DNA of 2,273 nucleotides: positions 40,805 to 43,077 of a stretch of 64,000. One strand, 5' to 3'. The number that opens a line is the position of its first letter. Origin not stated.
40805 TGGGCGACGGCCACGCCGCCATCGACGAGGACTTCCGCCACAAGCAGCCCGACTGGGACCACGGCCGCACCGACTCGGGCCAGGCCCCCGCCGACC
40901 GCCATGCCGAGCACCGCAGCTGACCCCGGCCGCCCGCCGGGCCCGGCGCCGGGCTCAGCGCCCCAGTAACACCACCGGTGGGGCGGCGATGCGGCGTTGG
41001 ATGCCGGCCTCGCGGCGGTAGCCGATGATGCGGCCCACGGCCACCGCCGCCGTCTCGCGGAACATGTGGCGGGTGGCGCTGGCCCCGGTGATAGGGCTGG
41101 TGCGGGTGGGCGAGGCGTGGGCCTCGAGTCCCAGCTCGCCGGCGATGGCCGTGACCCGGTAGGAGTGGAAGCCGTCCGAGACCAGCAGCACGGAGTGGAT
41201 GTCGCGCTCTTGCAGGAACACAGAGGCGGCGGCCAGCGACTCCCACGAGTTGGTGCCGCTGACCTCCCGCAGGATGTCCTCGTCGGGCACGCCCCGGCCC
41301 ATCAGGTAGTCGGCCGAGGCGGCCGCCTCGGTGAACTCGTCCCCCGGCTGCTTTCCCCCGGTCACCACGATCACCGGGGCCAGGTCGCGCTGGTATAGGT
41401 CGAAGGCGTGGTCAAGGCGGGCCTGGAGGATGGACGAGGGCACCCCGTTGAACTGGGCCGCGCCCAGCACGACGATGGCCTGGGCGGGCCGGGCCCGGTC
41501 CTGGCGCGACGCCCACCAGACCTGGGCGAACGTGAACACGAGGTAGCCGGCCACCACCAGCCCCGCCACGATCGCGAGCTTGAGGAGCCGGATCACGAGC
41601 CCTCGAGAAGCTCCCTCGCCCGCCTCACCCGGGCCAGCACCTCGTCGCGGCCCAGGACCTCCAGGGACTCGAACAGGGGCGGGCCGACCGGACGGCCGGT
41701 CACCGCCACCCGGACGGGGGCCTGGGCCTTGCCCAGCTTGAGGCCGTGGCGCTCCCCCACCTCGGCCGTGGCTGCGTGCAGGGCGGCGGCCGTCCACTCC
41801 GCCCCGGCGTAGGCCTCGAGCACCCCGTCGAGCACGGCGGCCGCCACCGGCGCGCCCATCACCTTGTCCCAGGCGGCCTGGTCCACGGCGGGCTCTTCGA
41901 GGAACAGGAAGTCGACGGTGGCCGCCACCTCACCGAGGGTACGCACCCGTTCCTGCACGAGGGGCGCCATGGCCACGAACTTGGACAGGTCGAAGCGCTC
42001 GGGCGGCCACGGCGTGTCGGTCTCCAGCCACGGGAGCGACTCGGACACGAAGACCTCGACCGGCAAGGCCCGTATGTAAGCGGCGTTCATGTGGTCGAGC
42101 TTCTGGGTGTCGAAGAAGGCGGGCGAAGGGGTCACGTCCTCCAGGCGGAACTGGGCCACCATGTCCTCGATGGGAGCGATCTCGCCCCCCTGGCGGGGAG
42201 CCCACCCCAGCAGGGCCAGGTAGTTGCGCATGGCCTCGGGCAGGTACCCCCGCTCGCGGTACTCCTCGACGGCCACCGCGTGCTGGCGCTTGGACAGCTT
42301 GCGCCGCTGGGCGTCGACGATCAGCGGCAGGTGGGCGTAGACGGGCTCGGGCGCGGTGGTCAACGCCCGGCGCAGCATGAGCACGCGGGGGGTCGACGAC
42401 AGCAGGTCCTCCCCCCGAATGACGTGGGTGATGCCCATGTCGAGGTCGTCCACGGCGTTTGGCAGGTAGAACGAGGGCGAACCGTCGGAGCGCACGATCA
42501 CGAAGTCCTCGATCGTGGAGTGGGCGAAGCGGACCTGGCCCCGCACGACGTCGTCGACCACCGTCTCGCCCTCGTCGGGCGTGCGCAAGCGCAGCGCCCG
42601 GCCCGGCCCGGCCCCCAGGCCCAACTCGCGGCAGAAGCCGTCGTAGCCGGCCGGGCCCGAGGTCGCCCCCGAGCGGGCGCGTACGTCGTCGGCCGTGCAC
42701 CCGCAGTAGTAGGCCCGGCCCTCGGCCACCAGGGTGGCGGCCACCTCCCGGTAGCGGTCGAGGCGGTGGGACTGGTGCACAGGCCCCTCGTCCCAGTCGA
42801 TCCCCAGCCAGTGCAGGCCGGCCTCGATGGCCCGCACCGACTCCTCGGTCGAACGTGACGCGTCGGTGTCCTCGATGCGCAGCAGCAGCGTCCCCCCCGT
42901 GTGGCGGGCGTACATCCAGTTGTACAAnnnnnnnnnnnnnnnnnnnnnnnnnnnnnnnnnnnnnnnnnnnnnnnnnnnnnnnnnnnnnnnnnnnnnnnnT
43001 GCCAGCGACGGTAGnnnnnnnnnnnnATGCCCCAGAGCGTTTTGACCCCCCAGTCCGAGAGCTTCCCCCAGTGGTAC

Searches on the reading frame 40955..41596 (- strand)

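Call 9: search_protein_families(library=pfam, proteins=[window:40955-41596:-], max_evalue=0.01)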
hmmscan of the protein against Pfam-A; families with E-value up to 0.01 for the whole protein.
window:40955-41596:- (213 aa): 1 family
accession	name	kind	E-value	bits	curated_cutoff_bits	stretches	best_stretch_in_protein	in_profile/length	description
PF02698.23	DUF218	-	4.1e-26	91.9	27.6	1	39-182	1-131/133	DUF218 domain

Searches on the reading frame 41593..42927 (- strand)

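Call 12: search_protein_families(library=ncbifam, proteins=[window:41593-42927:-], max_evalue=0.001)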
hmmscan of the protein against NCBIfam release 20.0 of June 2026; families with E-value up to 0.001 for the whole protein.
window:41593-42927:- (444 aa): 10 families
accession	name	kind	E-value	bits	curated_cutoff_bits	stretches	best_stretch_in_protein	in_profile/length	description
TIGR00464.1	gltX_bact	equivalog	3.4e-117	392.2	289.95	1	1-436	23-465/470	glutamate--tRNA ligase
TIGR03838.1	queuosine_YadB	equivalog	9.1e-60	202.3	276.7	1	3-246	24-261/272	tRNA glutamyl-Q(34) synthetase GluQRS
NF004314.0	PRK05710.1-3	equivalog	1.4e-57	195.3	256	1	3-259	30-277/297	tRNA glutamyl-Q(34) synthetase GluQRS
NF004315.1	PRK05710.1-4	equivalog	3.9e-54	183.9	250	1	2-236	21-273/274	tRNA glutamyl-Q(34) synthetase GluQRS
NF004313.0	PRK05710.1-2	equivalog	6.3e-50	170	380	1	3-234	28-265/299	tRNA glutamyl-Q(34) synthetase GluQRS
NF004312.0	PRK05710.1-1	equivalog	4.9e-39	134.5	453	1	4-234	38-260/306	tRNA glutamyl-Q(34) synthetase GluQRS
NF003169.0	PRK04156.1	equivalog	1.1e-21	77.1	516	2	3-84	125-207/567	glutamate--tRNA ligase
TIGR00463.1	gltX_arch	equivalog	1.3e-19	70.2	401.75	1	3-181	117-301/560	glutamate--tRNA ligase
NF011291.0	PRK14703.1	equivalog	4.2e-14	51.8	681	1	3-92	55-144/769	glutamine--tRNA ligase/YqeY domain fusion protein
TIGR00440.1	glnS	equivalog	1.1e-12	47.7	425.8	1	1-93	22-114/524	glutamine--tRNA ligase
